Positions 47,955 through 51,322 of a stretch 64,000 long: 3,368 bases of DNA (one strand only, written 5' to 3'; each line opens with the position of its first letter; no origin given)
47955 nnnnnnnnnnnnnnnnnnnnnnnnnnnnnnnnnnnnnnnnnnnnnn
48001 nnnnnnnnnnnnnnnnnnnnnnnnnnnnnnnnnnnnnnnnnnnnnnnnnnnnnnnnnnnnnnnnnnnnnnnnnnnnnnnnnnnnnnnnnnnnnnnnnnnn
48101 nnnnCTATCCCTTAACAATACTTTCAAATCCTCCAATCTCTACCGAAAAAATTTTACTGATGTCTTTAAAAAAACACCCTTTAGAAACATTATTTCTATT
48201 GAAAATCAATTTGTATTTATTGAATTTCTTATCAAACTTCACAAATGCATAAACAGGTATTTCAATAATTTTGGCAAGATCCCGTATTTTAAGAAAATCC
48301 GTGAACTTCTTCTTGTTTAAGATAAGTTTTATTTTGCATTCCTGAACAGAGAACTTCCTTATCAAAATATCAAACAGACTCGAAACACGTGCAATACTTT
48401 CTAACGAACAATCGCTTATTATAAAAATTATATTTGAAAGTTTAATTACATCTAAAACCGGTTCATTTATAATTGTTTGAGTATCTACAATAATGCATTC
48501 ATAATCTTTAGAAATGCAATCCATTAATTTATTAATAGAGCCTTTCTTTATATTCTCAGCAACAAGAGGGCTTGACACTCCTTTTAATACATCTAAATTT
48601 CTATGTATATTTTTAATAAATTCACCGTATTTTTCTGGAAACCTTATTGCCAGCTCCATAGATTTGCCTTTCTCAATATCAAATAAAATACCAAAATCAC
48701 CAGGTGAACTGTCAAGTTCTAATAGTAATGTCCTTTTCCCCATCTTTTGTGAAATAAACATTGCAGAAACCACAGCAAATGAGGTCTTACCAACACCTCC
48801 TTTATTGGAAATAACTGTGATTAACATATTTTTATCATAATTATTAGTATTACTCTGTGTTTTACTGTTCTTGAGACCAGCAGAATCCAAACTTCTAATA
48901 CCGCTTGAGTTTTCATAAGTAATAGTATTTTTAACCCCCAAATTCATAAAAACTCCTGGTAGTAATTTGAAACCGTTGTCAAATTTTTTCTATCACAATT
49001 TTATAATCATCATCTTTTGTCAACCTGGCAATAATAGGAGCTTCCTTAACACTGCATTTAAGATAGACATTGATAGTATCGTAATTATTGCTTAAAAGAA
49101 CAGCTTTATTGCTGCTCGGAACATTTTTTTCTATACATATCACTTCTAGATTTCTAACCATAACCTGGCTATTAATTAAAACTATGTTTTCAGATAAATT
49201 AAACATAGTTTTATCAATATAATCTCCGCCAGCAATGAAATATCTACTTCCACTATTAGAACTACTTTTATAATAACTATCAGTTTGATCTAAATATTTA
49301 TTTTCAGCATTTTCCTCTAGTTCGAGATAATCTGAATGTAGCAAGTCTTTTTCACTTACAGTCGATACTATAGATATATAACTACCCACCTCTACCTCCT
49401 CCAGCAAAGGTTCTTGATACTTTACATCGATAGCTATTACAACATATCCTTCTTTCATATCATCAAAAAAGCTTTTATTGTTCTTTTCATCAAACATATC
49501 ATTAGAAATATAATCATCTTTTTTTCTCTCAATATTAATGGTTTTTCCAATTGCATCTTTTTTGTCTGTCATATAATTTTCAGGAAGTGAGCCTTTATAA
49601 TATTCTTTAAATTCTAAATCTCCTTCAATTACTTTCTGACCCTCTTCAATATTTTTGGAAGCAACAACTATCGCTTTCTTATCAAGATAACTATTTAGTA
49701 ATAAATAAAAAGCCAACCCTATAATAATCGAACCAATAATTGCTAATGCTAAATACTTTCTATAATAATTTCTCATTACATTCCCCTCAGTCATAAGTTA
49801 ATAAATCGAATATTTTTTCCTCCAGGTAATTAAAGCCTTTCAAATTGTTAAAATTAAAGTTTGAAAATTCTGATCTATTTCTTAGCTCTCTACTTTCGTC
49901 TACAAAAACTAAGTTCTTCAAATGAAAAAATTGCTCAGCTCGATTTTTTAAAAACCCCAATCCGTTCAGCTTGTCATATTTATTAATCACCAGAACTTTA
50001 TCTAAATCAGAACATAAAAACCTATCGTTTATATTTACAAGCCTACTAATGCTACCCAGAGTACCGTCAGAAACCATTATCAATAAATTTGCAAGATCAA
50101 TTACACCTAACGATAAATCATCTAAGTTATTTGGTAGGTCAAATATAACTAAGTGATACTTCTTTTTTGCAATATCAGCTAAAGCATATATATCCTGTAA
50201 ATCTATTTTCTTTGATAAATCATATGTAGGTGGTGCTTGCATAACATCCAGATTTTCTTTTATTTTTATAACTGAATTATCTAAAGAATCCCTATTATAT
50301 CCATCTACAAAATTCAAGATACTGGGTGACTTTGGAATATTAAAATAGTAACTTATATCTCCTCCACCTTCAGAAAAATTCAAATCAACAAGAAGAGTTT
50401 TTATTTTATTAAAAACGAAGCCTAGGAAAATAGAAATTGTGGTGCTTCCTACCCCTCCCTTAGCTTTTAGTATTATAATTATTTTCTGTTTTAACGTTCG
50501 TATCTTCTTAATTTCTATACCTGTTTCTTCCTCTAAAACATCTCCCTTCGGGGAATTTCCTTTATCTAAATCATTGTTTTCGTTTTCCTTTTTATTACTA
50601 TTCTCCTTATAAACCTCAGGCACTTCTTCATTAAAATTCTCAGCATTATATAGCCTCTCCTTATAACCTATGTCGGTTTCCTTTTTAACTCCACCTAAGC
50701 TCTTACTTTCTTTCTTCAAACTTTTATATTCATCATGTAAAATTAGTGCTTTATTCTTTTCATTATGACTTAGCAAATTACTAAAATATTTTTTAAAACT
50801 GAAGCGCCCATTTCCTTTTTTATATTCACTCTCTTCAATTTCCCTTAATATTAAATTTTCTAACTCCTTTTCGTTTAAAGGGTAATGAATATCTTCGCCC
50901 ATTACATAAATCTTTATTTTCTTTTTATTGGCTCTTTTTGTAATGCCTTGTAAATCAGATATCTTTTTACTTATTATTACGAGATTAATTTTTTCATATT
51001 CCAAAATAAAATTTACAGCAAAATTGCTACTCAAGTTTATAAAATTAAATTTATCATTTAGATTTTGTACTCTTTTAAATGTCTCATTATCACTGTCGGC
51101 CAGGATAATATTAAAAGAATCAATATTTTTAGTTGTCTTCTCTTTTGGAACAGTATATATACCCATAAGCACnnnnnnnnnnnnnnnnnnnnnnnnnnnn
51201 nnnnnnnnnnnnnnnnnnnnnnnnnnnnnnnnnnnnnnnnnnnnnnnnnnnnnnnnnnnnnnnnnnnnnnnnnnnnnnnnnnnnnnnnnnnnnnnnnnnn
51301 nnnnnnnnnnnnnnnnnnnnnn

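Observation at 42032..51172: Complete secretin-less Tad/Flp pilus locus forming the core of an apparent accessory island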

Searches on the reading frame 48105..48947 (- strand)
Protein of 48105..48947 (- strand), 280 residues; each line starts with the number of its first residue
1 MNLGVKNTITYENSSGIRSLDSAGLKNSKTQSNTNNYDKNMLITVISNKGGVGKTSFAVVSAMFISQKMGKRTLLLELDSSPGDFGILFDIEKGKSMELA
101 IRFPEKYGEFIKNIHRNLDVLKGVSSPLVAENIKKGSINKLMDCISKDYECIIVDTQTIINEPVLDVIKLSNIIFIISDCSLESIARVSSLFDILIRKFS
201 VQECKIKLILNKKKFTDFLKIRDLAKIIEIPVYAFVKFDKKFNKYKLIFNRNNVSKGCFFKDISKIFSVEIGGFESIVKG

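Call 4: search_protein_families(library=pfam, proteins=[window:48105-48947:-], max_evalue=0.01)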
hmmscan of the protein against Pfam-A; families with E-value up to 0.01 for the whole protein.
window:48105-48947:- (280 aa): 4 families
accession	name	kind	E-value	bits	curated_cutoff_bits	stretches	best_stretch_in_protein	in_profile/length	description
PF01656.29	CbiA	-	1.2e-08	35.4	25.4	1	43-244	1-117/125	CobQ/CobB/MinD/ParA nucleotide binding domain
PF13614.12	AAA_31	-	4.4e-08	33.7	27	1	42-194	3-163/177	AAA domain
PF10609.15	ParA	-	4.5e-05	23.4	27.1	1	42-94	5-56/246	NUBPL iron-transfer P-loop NTPase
PF02374.21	ArsA_ATPase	-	0.00014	21.6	24.3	1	43-80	3-39/305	Anion-transporting ATPase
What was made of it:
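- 48105..48947 (-): Second ParA/MinD-family ATPase (280 aa) with a canonical deviant Walker A (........). It has no N-terminal domain. It is a paralogue of the TadZ-like protein. PF01656 at 1.2e-8 and PF13614 at 4.4e-8 (call 4).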

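Call 9: search_protein_families(library=ncbifam, proteins=[window:48105-48947:-], max_evalue=0.01)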
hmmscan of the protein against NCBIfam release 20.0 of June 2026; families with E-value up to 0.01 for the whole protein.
window:48105-48947:- (280 aa): 17 families
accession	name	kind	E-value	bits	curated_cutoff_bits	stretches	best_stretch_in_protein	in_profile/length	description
TIGR01969.1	minD_arch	subfamily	4.5e-09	35.9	201.75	1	42-242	2-200/251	cell division ATPase MinD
NF041546.1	ParA_partition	equivalog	5.7e-08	32.5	180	1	43-80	2-38/203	ParA family partition ATPase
TIGR03029.1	EpsG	equivalog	5.3e-07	29.1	313.8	1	39-159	102-223/274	chain length determinant protein tyrosine kinase EpsG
TIGR01007.1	eps_fam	subfamily_domain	1.4e-06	28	108.05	1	39-159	16-138/204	polysaccharide biosynthesis tyrosine autokinase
TIGR01968.1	minD_bact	equivalog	1.5e-06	27.7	212.9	1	42-241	3-206/261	septum site-determining protein MinD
TIGR03815.1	CpaE_hom_Actino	equivalog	5.1e-06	25.8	154.45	1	38-241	109-310/340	septum site-determining protein Ssd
NF041136.1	MrpORP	equivalog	9.3e-06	25.1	450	1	43-118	8-83/365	iron-sulfur cluster carrier protein MrpORP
TIGR00345.1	GET3_arsA_TRC40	subfamily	0.00029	20.4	135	1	46-79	2-34/299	TRC40/GET3/ArsA family transport-energizing ATPase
TIGR03018.1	pepcterm_TyrKin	hypoth_equivalog_domain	0.0016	17.8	230.65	1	18-162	16-162/207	XrtA-associated tyrosine autokinase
NF053622.1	ATPseBagAMYCTU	equivalog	0.0026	17.3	400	1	42-102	8-66/325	ATPase BagA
NF047398.1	AAA_KGGVGR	domain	0.0043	17.4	90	0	42-79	4-40/190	KGGVGR-motif variant AAA ATPase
TIGR03453.1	partition_RepA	equivalog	0.005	15.7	348.45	0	20-110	84-181/387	plasmid partitioning protein RepA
NF007350.0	PRK09841.1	equivalog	0.005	15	1248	1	39-160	530-652/726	tyrosine-protein kinase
NF008079.0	PRK10818.1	equivalog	0.0065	15.8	508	0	42-198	4-163/270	septum site-determining protein MinD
NF008669.0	PRK11670.1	equivalog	0.0069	15.3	348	0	21-71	90-138/369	iron-sulfur cluster carrier protein ApbC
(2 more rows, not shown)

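Call 23: search_solved_structures(query=window:48105-48947:-, max_evalue=0.01)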
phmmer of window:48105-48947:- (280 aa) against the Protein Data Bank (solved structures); distinct sequences matched with E-value up to 0.01: 13.
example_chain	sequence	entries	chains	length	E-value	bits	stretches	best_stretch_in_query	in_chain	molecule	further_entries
4rz2_A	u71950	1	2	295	3.8e-05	26.5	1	42-178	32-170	Site-determining protein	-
3ea0_A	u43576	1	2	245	7.4e-05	25.6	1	45-246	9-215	ATPase, ParA family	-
4jlv_A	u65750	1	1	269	8e-05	25.5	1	10-159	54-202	C-terminal fragment of Membrane protein CapA1, Putative uncharacterized protein capB1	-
4rz3_A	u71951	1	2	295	0.00049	22.9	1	42-178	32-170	Site-determining protein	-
5j1j_A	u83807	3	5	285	0.00056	22.7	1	41-201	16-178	Site-determining protein | Transcriptional antiactivator FleN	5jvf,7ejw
7npd_A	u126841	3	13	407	0.001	21.9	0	18-82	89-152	Walker A-type ATPase | AAA family ATPase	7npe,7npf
5u1j_B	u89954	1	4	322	0.0013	21.5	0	42-81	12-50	Uncharacterized protein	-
5k5z_A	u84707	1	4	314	0.0016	21.2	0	42-81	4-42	ParA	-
7dut_A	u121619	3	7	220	0.0017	21.1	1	41-162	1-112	SOJ protein (Soj)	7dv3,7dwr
8pb9_A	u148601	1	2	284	0.0062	19.3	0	41-201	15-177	Antiactivator FleN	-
3k9g_A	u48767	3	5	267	0.0072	19.1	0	36-211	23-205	PF-32 protein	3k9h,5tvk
8p53_A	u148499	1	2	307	0.0072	19.1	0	41-201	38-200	Antiactivator FleN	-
3kb1_A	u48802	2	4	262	0.0096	18.7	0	41-96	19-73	Nucleotide-binding protein | Iron-sulfur cluster carrier protein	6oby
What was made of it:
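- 48105..48947 (-): PDB hits to FleN/MinD-type proteins (call 23).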

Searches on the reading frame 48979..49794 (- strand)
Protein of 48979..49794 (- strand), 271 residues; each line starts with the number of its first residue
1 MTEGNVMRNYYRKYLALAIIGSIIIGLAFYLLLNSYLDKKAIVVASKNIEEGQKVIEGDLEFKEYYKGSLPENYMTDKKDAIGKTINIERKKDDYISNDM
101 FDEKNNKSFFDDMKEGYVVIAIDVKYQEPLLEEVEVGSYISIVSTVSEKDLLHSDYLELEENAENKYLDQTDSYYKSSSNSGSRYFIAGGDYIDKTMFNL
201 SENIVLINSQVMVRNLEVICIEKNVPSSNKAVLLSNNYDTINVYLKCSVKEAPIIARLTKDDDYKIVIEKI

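Call 4: search_protein_families(library=pfam, proteins=[window:48979-49794:-], max_evalue=0.01)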
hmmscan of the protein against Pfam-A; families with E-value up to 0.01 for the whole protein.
window:48979-49794:- (271 aa): 2 families
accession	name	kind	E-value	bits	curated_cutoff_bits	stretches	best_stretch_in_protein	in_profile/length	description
PF13144.11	ChapFlgA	-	4.7e-06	27.1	23.8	1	42-101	3-60/122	Chaperone for flagella basal body P-ring formation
PF08666.17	SAF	-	0.00016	22.6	21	1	42-101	3-62/63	SAF domain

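Call 9: search_protein_families(library=ncbifam, proteins=[window:48979-49794:-], max_evalue=0.01)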
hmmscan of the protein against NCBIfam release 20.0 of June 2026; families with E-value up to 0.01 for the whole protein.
window:48979-49794:- (271 aa): 2 families
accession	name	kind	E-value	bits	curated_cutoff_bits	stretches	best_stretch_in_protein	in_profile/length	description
TIGR03170.1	flgA_cterm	equivalog_domain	5.4e-07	29.6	54.65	1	40-103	13-76/137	flagellar basal body P-ring formation chaperone FlgA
TIGR03177.1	pilus_cpaB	equivalog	2.9e-05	23.4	71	1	38-112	35-109/262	Flp pilus assembly protein CpaB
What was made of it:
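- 48979..49794 (-): CpaB/RcpC-like protein (271 aa): an N-terminal membrane anchor plus a SAF domain. By homology it is the alignment subcomplex on the outer face of the membrane. PF13144 at 4.7e-6, PF08666 at 1.6e-4, and TIGR03177 at 2.9e-5, which is below its cut-off (calls 4, 9).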

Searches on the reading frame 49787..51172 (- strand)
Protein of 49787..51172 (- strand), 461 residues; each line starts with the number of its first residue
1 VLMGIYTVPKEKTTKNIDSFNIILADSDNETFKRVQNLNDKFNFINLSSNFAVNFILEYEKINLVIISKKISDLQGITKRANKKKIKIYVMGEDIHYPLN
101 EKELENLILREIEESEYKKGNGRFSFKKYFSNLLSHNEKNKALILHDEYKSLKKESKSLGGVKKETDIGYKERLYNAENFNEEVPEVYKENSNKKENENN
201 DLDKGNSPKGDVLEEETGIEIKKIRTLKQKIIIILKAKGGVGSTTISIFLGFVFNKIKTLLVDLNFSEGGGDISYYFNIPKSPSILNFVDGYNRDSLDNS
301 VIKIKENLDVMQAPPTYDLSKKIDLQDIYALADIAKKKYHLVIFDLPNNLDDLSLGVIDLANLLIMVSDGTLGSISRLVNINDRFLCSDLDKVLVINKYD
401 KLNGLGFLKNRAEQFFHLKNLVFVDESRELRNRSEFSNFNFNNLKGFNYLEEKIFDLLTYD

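Call 4: search_protein_families(library=pfam, proteins=[window:49787-51172:-], max_evalue=0.01)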
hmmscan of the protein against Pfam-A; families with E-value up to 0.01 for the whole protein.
window:49787-51172:- (461 aa): 2 families
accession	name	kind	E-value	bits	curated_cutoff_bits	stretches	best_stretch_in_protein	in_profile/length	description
PF13614.12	AAA_31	-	0.0011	19.4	27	1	230-368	2-147/177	AAA domain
PF01656.29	CbiA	-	0.0021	18.5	25.4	0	232-414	1-98/125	CobQ/CobB/MinD/ParA nucleotide binding domain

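Call 9: search_protein_families(library=ncbifam, proteins=[window:49787-51172:-], max_evalue=0.01)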
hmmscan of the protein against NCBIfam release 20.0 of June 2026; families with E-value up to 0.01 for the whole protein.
window:49787-51172:- (461 aa): 5 families
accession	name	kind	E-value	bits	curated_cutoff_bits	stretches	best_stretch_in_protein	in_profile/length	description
TIGR01969.1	minD_arch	subfamily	1.3e-05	24.5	201.75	1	231-434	2-204/251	cell division ATPase MinD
TIGR03815.1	CpaE_hom_Actino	equivalog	1.8e-05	24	154.45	1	231-374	113-258/340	septum site-determining protein Ssd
TIGR01968.1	minD_bact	equivalog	0.00012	21.6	212.9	1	230-376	2-149/261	septum site-determining protein MinD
NF041546.1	ParA_partition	equivalog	0.00032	20.3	180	0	231-264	1-36/203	ParA family partition ATPase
TIGR03371.1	cellulose_yhjQ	equivalog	0.0063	16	157.85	0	230-265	2-39/246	cellulose biosynthesis protein BcsQ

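Call 22: search_solved_structures(query=window:49787-51172:-, max_evalue=1)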
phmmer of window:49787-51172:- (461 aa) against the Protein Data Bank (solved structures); distinct sequences matched with E-value up to 1: 7.
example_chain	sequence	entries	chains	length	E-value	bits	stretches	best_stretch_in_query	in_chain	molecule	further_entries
3ea0_A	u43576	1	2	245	6.4e-07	32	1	231-392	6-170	ATPase, ParA family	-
6riq_C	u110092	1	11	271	0.00049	22.5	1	230-371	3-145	Site-determining protein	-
7dut_A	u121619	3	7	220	0.0013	21.1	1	231-279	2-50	SOJ protein (Soj)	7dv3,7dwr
3q9l_A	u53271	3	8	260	0.0079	18.5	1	230-375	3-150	Septum site-determining protein minD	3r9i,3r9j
4v03_A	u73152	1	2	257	0.12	14.6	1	230-366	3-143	SITE-DETERMINING PROTEIN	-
4v02_A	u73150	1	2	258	0.22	13.7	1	230-365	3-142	SITE-DETERMINING PROTEIN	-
1hyq_A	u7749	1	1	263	0.6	12.3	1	231-435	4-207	CELL DIVISION INHIBITOR (MIND-1)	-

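Call 40: search_solved_structures(query=A3, max_evalue=1, show_alignments=2)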
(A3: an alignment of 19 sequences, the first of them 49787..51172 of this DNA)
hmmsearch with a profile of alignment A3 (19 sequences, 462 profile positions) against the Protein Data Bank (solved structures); distinct sequences matched with E-value up to 1: 14.
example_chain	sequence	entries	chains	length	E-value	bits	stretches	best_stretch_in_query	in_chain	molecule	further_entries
3ea0_A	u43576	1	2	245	2.4e-10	43.2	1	232-406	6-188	ATPase, ParA family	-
7dut_A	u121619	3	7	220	0.00022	23.6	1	232-278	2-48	SOJ protein (Soj)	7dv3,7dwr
6riq_C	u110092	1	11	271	0.0069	18.6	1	231-375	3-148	Site-determining protein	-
8ray_B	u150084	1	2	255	0.035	16.3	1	231-265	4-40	ParA family protein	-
4v03_A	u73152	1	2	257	0.042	16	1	232-266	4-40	SITE-DETERMINING PROTEIN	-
1wcv_1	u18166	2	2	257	0.051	15.7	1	229-266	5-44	SEGREGATION PROTEIN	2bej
4v02_A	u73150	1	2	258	0.054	15.6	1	232-265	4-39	SITE-DETERMINING PROTEIN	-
2bek_A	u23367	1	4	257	0.065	15.4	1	229-265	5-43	SEGREGATION PROTEIN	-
6iub_A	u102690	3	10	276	0.094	14.8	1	231-265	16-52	SpoOJ regulator (Soj)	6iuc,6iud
8jmj_A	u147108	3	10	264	0.14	14.3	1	231-265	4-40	SpoOJ regulator (Soj)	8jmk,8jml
4rz2_A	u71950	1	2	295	0.45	12.6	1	231-274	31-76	Site-determining protein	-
4rz3_A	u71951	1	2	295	0.64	12.1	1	231-274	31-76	Site-determining protein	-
3cwq_A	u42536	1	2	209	0.9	11.6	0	232-264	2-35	ParA family chromosome partitioning protein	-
3q9l_A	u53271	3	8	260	0.91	11.6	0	231-367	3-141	Septum site-determining protein minD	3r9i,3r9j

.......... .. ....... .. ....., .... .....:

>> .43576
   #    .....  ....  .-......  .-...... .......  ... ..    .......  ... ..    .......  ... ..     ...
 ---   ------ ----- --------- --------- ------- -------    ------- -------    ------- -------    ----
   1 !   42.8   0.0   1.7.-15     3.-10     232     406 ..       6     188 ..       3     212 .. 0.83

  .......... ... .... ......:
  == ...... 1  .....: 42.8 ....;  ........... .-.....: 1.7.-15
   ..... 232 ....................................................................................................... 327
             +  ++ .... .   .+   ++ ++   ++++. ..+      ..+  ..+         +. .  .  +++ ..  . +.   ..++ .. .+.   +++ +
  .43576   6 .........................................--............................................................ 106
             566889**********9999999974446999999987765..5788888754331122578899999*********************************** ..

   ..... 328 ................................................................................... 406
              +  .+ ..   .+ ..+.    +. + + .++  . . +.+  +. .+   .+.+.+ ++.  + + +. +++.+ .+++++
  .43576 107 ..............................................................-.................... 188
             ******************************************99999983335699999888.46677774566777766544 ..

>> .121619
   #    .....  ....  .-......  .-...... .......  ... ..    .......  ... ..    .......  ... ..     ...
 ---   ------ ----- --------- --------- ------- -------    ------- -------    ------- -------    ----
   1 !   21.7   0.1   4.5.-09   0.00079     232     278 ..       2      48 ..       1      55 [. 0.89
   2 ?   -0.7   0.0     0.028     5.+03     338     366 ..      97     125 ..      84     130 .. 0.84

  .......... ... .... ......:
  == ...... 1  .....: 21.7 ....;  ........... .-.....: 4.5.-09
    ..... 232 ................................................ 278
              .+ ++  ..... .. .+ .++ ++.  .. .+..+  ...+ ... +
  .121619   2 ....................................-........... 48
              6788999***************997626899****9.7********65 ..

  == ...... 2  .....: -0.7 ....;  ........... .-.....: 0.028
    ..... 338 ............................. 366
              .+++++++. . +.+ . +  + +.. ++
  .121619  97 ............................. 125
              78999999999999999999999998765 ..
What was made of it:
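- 49787..51172 (-): TadZ/CpaE-like protein (461 aa from GTG; probably 459 aa from ATG 51166). It has three parts: a conserved N-terminal domain of about 100 aa (residues ~18-115, alternating beta/alpha pattern), a variable low-complexity linker (~115-225), and a ParA/MinD-type domain with a degenerate Walker A (KGGVGST, lysine lost). Call 40 (3ea0, 2.4e-10).
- Closest known: ParA-family ATPase 3ea0. Same: Both have a Walker A that lacks the canonical lysine: KGGVGST here, KGGDGGS in 3ea0 (call 40).
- Checked: Its best PDB match is 3ea0, at 2.4e-10 with a profile (call 40).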

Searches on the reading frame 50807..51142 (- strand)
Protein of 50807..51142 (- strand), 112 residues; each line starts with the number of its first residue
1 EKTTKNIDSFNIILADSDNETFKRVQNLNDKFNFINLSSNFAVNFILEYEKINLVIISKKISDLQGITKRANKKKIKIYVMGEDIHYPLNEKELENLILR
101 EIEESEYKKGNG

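Call 78: search_solved_structures(query=A8, max_evalue=10, show_alignments=2)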
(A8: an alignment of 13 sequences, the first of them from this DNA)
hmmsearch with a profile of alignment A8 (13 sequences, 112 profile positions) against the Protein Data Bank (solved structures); distinct sequences matched with E-value up to 10: 1.
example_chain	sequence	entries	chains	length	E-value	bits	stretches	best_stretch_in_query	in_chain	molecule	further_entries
1v30_A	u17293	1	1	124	0.51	13.7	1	9-49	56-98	Hypothetical UPF0131 protein PH0828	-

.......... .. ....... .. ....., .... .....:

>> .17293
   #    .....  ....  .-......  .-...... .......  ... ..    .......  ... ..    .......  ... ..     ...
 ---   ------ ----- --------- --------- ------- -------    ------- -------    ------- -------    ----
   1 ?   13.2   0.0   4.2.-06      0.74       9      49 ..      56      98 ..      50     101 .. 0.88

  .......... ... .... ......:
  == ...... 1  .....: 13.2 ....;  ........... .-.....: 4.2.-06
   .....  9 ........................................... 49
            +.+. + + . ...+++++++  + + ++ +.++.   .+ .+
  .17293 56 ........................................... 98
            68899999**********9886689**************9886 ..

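Call 79: search_protein_families(library=pfam, alignment_id=A8, max_evalue=10)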
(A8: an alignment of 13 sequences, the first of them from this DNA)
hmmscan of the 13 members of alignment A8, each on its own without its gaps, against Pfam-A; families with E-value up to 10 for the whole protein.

A. member 1, seq(112 aa): 2 families
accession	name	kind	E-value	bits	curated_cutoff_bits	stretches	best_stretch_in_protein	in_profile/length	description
PF25640.1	Crypto_dsRNA_S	-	0.0037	17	23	1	13-72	202-261/268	Cryptosporidium parvum virus small dsRNA capsid protein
PF02680.19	DUF211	-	0.087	13.5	22.1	0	72-97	43-68/89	Uncharacterized ArCR, COG1888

B. families by the number of members that match (of 13 scanned): 12 families
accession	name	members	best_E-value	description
PF25640.1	Crypto_dsRNA_S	2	0.0037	Cryptosporidium parvum virus small dsRNA capsid protein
PF01936.24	NYN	2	0.034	NYN domain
PF09199.15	SSL_OB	1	0.032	Staphylococcal superantigen-like OB-fold domain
PF18201.7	PIH1_CS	1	0.041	PIH1 CS-like domain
PF11474.14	TEN_TERT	1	0.056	Telomerase reverse transcriptase, TEN domain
PF23159.1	WH_Rok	1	0.061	Repressor Rok winged helix domain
PF02593.20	DUF166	1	0.082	Domain of unknown function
PF02680.19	DUF211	1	0.087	Uncharacterized ArCR, COG1888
PF24172.1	CdiI_ImmP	1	0.092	CdiI immunity protein EcoliA0-like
PF06482.17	Endostatin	1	0.1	Collagenase NC10 and Endostatin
PF20354.3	DUF6649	1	0.12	Family of unknown function (DUF6649)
PF01565.28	FAD_binding_4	1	0.22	FAD binding domain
